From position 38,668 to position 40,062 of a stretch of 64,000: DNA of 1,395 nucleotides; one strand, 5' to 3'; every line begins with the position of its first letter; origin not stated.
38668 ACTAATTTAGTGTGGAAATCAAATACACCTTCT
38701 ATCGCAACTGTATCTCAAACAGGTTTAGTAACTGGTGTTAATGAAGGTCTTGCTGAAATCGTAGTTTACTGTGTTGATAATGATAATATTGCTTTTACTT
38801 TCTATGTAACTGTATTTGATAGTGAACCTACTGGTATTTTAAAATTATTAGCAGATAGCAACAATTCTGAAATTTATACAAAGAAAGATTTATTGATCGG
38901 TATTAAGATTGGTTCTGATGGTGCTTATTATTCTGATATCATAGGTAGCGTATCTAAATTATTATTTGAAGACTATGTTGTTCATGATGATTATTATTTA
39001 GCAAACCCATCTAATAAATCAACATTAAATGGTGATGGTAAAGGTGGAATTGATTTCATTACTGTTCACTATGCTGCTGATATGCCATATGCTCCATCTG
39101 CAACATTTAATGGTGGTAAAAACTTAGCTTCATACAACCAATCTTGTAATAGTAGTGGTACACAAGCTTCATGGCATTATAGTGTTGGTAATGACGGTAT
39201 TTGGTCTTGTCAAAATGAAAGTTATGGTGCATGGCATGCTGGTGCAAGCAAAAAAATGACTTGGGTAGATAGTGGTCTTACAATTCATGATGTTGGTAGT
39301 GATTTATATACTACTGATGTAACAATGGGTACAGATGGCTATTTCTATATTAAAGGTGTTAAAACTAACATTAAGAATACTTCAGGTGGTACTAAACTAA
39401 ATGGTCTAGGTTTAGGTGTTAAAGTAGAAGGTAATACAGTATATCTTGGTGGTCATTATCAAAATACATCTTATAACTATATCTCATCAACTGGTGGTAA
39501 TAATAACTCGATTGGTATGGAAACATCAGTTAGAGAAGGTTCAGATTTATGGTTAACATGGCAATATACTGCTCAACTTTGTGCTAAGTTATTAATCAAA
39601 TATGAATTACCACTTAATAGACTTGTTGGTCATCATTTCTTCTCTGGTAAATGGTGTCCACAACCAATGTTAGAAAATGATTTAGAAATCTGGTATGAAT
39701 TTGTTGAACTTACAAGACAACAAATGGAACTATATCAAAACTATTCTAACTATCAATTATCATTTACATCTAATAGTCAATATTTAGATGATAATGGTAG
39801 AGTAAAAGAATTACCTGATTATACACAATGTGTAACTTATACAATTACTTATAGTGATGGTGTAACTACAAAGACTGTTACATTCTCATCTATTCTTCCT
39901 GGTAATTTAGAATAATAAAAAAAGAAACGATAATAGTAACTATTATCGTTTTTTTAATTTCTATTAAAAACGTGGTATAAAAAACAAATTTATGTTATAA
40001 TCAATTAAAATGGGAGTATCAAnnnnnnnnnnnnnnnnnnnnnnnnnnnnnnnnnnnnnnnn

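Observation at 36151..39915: Lipoprotein combining Flg_new repeats, 4x66-bp Cys/His-rich tandem repeats, Big_2, and an Amidase_2/PGRP-like domain with a large insertion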

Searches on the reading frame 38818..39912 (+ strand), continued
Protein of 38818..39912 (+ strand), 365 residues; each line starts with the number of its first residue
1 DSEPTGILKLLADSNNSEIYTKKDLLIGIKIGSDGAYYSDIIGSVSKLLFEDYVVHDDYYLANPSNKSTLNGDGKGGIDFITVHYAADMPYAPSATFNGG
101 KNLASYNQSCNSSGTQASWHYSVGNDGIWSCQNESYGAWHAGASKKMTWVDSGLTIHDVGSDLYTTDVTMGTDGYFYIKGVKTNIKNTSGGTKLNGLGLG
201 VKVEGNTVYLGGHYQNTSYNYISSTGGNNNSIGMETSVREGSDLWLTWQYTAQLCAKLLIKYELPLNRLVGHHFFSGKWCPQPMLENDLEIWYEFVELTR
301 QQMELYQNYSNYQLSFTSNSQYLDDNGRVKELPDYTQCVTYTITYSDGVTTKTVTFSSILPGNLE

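Call 50: search_solved_structures(query=A2, max_evalue=0.001, show_alignments=3)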
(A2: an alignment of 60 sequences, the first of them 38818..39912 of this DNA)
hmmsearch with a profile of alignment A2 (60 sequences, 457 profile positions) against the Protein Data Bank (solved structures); distinct sequences matched with E-value up to 0.001: 12.
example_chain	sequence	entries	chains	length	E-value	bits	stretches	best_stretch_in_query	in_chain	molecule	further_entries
3hmb_A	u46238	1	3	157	1.2e-27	99.9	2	152-216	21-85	N-acetylmuramoyl-L-alanine amidase xlyA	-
3rdr_A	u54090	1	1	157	2.1e-26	95.8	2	159-216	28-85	N-acetylmuramoyl-L-alanine amidase XlyA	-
2l47_A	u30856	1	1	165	1e-16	63.9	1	317-392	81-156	N-acetylmuramoyl-L-alanine amidase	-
1yb0_A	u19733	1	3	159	1.2e-16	63.6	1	318-391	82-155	prophage LambdaBa02, N-acetylmuramoyl-L-alanine amidase, family 2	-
2ar3_A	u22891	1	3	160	3.2e-15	58.9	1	318-391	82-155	prophage lambdaba02, n-acetylmuramoyl-l-alanine amidase, family 2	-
9cuy_c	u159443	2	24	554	2.7e-07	32.8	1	24-89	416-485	Short tail fiber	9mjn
7quz_AAA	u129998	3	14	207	5.3e-07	31.8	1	13-83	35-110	Beta-1,3-glucanase bglH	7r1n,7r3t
4bj4_A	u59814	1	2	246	1.1e-06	30.8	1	146-225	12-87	AMPDH2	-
4bol_A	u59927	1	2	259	1.5e-06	30.4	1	148-225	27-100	AMPDH2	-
4bpa_A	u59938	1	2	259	1.5e-06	30.3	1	148-225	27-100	AMPDH2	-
6n1a_A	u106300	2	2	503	5.3e-05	25.2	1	18-83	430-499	Carbohydrate-binding protein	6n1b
8s83_A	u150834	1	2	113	0.00015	23.7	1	12-70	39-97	S-layer protein sap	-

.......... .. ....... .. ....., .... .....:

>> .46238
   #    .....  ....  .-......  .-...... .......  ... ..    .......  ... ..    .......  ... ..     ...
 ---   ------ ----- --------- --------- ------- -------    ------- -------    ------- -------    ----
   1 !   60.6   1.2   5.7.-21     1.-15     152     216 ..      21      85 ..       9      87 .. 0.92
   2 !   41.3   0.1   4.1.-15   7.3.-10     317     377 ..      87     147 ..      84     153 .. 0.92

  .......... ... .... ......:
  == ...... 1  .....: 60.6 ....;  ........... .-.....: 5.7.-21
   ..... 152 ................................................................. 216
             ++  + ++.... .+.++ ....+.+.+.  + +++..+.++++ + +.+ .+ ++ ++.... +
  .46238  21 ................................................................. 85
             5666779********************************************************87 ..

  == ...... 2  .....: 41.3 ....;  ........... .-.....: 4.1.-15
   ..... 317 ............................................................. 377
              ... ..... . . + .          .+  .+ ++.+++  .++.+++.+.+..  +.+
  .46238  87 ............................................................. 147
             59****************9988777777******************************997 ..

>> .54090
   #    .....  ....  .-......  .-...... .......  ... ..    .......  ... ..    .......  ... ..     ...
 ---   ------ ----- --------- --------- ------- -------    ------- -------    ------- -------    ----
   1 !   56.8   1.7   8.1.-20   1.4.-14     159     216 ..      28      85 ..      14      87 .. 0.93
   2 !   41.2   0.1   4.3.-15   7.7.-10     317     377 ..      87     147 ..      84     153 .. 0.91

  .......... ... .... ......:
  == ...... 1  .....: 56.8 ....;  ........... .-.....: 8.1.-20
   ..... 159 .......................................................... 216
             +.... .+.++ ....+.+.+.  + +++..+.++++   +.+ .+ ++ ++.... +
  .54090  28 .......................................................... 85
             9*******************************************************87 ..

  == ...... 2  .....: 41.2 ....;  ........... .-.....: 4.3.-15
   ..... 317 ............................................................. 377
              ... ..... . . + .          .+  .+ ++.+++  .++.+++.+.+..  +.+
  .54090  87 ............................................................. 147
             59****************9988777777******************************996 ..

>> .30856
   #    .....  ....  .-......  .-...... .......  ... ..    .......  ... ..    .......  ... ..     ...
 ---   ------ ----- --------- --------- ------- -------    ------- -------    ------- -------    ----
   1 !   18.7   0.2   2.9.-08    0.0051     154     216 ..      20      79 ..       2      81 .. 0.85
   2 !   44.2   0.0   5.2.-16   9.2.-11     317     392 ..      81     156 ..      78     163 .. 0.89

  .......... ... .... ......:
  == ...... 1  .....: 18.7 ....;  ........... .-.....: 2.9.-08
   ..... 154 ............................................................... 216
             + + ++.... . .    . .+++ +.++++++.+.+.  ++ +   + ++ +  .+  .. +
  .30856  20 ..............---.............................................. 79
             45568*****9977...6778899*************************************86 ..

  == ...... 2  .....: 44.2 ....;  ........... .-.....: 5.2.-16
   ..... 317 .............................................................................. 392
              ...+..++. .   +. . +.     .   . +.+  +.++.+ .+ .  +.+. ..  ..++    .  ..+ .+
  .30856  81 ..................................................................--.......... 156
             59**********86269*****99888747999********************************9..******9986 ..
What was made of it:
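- On Amidase_2 (PF01510) zinc N-acetylmuramoyl-L-alanine amidase: The family profile against XlyA gives E 1.2e-27 (call 50).
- Checked: In the profile alignment to XlyA (3hmb) the two halves map to XlyA 21-85 and 87-147, so the insertion sits where XlyA has essentially no loop (call 50).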

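Call 63: search_dna_similar(query=window:38818-39912:+, collection=phages, mode=protein, max_rows=15)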
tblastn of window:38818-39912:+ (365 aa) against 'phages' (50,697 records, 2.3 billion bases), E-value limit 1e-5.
Records with a match: 2; places in all: 2; records where one place covers at least 80% of the query: 0.
Best place of each record, by identity: <60% 2.
By first word of the organism name: Staphylococcus 2.
By host as written in the record: Staphylococcus epidermidis F12 2.
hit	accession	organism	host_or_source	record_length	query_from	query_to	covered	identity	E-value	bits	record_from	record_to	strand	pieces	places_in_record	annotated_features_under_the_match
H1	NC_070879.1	Staphylococcus phage BESEP3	Staphylococcus epidermidis F12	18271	214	296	23%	35.7%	4e-6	55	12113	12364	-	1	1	cwlH: endolysin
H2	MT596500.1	Staphylococcus phage BESEP3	Staphylococcus epidermidis F12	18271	214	296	23%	35.7%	4e-6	55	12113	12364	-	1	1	cwlH: N-acetylmuramoyl-L-alanine amidase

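Call 64: find_related_loci(query=A1, collection=viral_contigs, flank=8000)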
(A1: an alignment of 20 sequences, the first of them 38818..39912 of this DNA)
Query A1 (365 aa) in viral_contigs; peptide patterns used: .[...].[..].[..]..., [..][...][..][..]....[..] (x = any residue, [..] = any of these).
44 stretches matched a pattern; 1 encode a relative of the query (tblastn E <= 1e-3); 1 distinct loci.
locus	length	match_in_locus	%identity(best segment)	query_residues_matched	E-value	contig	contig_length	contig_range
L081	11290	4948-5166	35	225-298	3e-9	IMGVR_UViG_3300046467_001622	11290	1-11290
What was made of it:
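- On Phage endolysin: The extended module has only partial hits in 50,697 phage records and 2.9 M viral contigs (calls 63, 64).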

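Call 65: search_protein_families(library=pfam, proteins=[P0001, P0029], max_evalue=0.001)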
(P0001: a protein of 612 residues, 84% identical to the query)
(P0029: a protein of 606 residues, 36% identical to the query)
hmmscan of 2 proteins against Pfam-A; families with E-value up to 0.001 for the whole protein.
P0001 (612 aa): 4 families
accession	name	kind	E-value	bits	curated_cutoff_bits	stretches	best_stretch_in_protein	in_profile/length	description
PF02368.24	Big_2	-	1.6e-15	57.2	22.8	2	85-153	3-72/79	Bacterial Ig-like domain (group 2)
PF01510.30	Amidase_2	-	1.7e-15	58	26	1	325-530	5-131/131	N-acetylmuramoyl-L-alanine amidase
PF22359.2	Big-like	-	5e-14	52.7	27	1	117-150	2-35/48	Bacterial Ig-like domain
PF09479.16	Flg_new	-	0.00069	20.1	27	0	29-77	14-65/65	Listeria-Bacteroides repeat domain (List_Bact_rpt)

P0029 (606 aa): 6 families
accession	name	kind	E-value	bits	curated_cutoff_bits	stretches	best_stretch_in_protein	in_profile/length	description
PF02368.24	Big_2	-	1.8e-23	82.7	22.8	2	58-107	17-66/79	Bacterial Ig-like domain (group 2)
PF01510.30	Amidase_2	-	8.5e-18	65.4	26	2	282-348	3-68/131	N-acetylmuramoyl-L-alanine amidase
PF22359.2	Big-like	-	6.4e-13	49.2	27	1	163-190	5-32/48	Bacterial Ig-like domain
PF20578.4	aBig_2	-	1.9e-05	24.8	27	0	547-595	32-82/89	Atrophied bacterial Ig domain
PF21461.3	HL_N-beta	-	4.8e-05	23.5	27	0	82-108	19-44/57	Hyaluronate lyase, N-terminal beta-sheet domain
PF09479.16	Flg_new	-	0.00067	20.2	27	0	3-37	31-65/65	Listeria-Bacteroides repeat domain (List_Bact_rpt)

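Call 72: find_encoding_contigs(protein=P0035, flank=8000, max_places=2)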
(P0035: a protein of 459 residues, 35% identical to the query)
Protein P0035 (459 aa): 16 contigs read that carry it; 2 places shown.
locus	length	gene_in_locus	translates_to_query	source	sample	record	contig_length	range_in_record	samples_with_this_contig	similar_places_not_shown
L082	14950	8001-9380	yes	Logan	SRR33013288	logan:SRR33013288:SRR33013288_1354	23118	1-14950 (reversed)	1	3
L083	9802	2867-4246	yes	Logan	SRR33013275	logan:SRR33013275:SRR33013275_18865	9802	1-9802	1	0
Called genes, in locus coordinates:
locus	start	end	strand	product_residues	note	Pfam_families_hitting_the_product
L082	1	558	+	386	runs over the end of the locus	PF01546:Peptidase_M20, PF07687:M20_dimer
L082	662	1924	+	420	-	PF07075:NamZ_N, PF20732:NamZ_C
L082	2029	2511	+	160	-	PF03449:GreA_GreB_N, PF01272:GreA_GreB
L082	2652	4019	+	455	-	PF00480:ROK (weak)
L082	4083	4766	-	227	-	PF04542:Sigma70_r2, PF04545:Sigma70_r4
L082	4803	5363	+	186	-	PF09419:PGP_phosphatase (weak), PF00702:Hydrolase, PF13419:HAD_2 (weak), PF13242:Hydrolase_like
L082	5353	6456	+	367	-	PF03193:RsgA_GTPase, PF01926:MMR_HSR1, PF21516:YqeH-like_C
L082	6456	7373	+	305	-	PF01966:HD, PF02410:RsfS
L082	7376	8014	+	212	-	PF00753:Lactamase_B, PF12706:Lactamase_B_2 (weak)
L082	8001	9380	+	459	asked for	PF02368:Big_2 (weak), PF01510:Amidase_2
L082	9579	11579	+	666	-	PF02368:Big_2, PF26182:Ig_NUP210_5th (faint), PF02368:Big_2, PF20578:aBig_2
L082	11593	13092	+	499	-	PF02368:Big_2 (weak)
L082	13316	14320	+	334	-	PF08220:HTH_DeoR (faint), PF01628:HrcA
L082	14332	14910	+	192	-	PF01025:GrpE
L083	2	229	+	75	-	?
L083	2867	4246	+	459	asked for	PF02368:Big_2 (weak), PF01510:Amidase_2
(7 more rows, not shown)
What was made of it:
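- A NamZ exo-muramidase gene lies near one family member (call 72).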

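Call 73: find_encoding_contigs(protein=P0050, flank=8000, max_places=2)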
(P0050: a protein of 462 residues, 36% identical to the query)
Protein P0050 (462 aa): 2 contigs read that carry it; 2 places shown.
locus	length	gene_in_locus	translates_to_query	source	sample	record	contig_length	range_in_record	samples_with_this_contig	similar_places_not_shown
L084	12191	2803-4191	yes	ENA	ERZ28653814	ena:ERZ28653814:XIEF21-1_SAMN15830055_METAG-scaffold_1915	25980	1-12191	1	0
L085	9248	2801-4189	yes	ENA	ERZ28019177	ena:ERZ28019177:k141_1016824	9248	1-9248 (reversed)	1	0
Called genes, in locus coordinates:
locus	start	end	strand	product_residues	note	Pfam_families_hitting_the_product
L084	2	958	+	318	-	?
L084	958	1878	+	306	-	PF01966:HD, PF02410:RsfS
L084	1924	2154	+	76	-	PF05239:PRC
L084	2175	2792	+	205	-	PF00753:Lactamase_B, PF13483:Lactamase_B_3 (weak), PF23023:Anti-Pycsar_Apyc1, PF12706:Lactamase_B_2 (weak)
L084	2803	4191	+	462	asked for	PF01510:Amidase_2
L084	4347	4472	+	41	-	-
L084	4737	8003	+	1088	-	PF09479:Flg_new (faint)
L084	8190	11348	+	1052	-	PF09479:Flg_new (faint), PF02368:Big_2, PF01510:Amidase_2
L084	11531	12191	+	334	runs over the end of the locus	PF01628:HrcA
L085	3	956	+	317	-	?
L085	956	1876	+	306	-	PF01966:HD, PF02410:RsfS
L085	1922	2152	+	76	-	PF05239:PRC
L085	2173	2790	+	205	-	PF00753:Lactamase_B, PF13483:Lactamase_B_3 (weak), PF23023:Anti-Pycsar_Apyc1, PF12706:Lactamase_B_2 (weak)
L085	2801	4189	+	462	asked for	PF01510:Amidase_2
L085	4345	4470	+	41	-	-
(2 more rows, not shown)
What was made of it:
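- Tried and rejected: The signal-less ~460-aa members lie in housekeeping context (calls 72, 73).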

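Call 74: fold_search(model_id=the predicted structure, library=viral)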
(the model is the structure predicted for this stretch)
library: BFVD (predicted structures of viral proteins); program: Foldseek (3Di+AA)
matches with E <= 10: 914; with E <= 0.001: 20
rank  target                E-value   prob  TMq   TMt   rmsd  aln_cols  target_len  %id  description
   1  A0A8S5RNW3            7.0e-08  1.00  0.35  0.28   6.2       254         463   19  N-acetylmuramoyl-L-alanine amidase [virus sp. ctBS918]
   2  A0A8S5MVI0            3.5e-07  1.00  0.38  0.57   5.2       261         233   18  N-acetylmuramoyl-L-alanine amidase [Myoviridae sp. ctxZR60]
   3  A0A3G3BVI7            3.7e-07  1.00  0.35  0.31  11.0       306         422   17  N-acetylmuramoyl-L-alanine amidase [Bacillus phage vB_BcoS-136]
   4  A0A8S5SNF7            5.3e-07  1.00  0.36  0.45   8.1       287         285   15  N-acetylmuramoyl-L-alanine amidase [Siphoviridae sp. ctnR613]
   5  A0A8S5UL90            5.7e-07  1.00  0.41  0.62   7.3       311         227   14  N-acetylmuramoyl-L-alanine amidase [Siphoviridae sp. ctOH142]
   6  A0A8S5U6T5            2.2e-06  1.00  0.36  0.27   5.5       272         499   17  Muramidase (Flagellum-specific) [Myoviridae sp. ct3Oc10]
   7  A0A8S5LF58            7.0e-06  1.00  0.35  0.71   4.5       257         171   15  N-acetylmuramoyl-L-alanine amidase (Fragment) [Siphoviridae sp. ctABi4]
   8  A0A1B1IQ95            1.3e-05  1.00  0.36  0.68   6.8       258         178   15  (no name in the UniProt tables at hand)
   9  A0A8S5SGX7            2.3e-05  1.00  0.34  0.25  13.2       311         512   17  Phosphodiester glycosidase [Siphoviridae sp. ctBCr48]
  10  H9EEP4                2.8e-05  1.00  0.33  0.51  10.5       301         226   12  Lysin [Lactococcus phage ASCC365]
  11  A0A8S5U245            7.6e-05  1.00  0.32  0.39   6.8       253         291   14  N-acetylmuramoyl-L-alanine amidase [Siphoviridae sp. ctDCt3]
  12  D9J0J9                8.1e-05  1.00  0.32  0.40   6.5       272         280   12  N-acetylmuramoyl-L-alanine amidase [Brochothrix phage A9]
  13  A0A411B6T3            1.2e-04  1.00  0.33  0.39  14.4       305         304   12  Endolysin [Enterococcus phage vB_EfaP_Zip]
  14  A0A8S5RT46            1.3e-04  1.00  0.34  0.58   5.7       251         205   15  N-acetylmuramoyl-L-alanine amidase [Caudovirales sp. gcode 4]
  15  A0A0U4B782            1.6e-04  1.00  0.32  0.35   6.1       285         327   12  Major tail protein [Arthrobacter phage Tank]
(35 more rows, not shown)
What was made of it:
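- On Phage endolysin: Viral structure models reach TMq of at most 0.41 (call 74).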

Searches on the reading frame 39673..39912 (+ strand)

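Call 8: search_protein_families(library=pfam, proteins=[window:39673-39912:+], max_evalue=10)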
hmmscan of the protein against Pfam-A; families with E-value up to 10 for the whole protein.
seq(80 aa): 1 family
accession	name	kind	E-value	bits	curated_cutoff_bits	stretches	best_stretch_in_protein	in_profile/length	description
PF16410.10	DUF5018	-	0.012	14.9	38.2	1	45-78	187-218/352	Domain of unknown function (DUF5018)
